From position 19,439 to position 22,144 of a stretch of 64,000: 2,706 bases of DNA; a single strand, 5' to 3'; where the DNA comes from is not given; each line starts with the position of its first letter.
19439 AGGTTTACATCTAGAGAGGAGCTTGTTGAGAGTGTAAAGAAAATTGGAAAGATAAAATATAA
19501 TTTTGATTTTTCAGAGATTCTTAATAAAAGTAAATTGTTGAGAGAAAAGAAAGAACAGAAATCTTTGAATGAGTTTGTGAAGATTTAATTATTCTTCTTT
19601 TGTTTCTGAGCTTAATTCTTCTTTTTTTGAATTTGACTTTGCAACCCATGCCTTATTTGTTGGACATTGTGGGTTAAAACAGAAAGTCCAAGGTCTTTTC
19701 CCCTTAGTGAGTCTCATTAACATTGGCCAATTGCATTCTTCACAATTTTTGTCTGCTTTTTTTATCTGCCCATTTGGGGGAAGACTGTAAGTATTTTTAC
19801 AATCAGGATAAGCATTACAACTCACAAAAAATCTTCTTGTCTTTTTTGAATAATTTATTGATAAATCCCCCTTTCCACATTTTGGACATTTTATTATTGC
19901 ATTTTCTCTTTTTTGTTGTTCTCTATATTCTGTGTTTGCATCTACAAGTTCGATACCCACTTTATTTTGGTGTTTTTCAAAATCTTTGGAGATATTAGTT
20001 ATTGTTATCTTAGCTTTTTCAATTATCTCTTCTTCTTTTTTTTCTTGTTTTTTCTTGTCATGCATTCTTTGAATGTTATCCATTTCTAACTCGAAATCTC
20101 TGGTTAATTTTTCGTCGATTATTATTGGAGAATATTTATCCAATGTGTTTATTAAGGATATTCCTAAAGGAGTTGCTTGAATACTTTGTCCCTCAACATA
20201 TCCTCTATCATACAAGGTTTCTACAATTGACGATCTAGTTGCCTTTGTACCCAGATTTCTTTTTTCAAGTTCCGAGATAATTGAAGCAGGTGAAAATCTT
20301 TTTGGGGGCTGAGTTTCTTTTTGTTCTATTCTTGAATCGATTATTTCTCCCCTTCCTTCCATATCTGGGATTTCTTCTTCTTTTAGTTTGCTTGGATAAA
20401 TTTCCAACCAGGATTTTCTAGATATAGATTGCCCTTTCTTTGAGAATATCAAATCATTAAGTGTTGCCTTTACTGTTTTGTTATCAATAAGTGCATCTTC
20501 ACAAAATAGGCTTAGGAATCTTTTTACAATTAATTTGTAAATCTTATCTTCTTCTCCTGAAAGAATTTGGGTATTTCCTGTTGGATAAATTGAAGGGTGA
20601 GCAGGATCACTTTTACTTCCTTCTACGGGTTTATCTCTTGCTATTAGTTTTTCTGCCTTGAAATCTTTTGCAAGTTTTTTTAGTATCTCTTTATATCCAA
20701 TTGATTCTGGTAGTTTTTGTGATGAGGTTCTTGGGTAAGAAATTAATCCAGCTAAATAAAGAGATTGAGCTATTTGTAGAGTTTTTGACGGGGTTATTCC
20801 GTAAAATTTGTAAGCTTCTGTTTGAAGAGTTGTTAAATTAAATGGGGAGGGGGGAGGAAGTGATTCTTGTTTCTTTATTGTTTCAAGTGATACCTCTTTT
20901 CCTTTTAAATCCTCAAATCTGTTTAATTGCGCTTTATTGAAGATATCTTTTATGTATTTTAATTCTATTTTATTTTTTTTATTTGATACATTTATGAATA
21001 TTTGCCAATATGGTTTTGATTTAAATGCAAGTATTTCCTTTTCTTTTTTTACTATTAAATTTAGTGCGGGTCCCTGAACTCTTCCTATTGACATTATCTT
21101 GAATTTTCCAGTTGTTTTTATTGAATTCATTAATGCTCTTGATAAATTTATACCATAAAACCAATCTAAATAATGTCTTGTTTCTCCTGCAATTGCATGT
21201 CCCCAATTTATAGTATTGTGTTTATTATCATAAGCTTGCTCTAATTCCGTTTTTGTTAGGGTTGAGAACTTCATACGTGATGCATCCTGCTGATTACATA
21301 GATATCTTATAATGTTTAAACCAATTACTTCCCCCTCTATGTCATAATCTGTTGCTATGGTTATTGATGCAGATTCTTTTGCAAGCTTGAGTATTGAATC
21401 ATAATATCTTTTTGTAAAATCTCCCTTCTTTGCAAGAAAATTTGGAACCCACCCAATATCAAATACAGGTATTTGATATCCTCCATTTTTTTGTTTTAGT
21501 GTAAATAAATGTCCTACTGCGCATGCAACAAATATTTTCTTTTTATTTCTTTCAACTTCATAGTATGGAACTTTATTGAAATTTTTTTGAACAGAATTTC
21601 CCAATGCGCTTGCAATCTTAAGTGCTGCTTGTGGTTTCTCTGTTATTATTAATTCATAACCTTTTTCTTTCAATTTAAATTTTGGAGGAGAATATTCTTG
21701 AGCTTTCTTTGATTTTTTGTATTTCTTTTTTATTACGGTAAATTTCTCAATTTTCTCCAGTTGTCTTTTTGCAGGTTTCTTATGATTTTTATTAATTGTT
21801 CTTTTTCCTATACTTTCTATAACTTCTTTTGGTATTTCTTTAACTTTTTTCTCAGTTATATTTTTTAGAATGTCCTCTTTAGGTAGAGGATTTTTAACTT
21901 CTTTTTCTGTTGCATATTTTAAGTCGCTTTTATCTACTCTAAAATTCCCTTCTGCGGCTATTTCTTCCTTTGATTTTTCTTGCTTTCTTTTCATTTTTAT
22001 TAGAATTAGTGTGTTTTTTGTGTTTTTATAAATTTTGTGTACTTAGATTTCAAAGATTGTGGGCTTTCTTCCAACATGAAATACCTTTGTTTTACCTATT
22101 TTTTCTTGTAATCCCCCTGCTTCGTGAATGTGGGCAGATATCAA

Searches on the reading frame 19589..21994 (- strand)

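Call 54: search_protein_families(library=pfam, proteins=[window:19589-21994:-], max_evalue=0.00001)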
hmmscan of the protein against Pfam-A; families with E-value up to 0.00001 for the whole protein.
window:19589-21994:- (801 aa): 3 families
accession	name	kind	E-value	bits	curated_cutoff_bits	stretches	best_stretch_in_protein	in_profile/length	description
PF01131.25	Topoisom_bac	-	9.8e-106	354.6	35.1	1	265-649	5-407/411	DNA topoisomerase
PF01396.24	Zn_ribbon_Top1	-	9.1e-12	45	32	1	701-741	2-39/39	Topoisomerase DNA binding C4 zinc finger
PF01751.28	Toprim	-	1.4e-10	41.6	23.1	1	114-244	1-94/96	Toprim domain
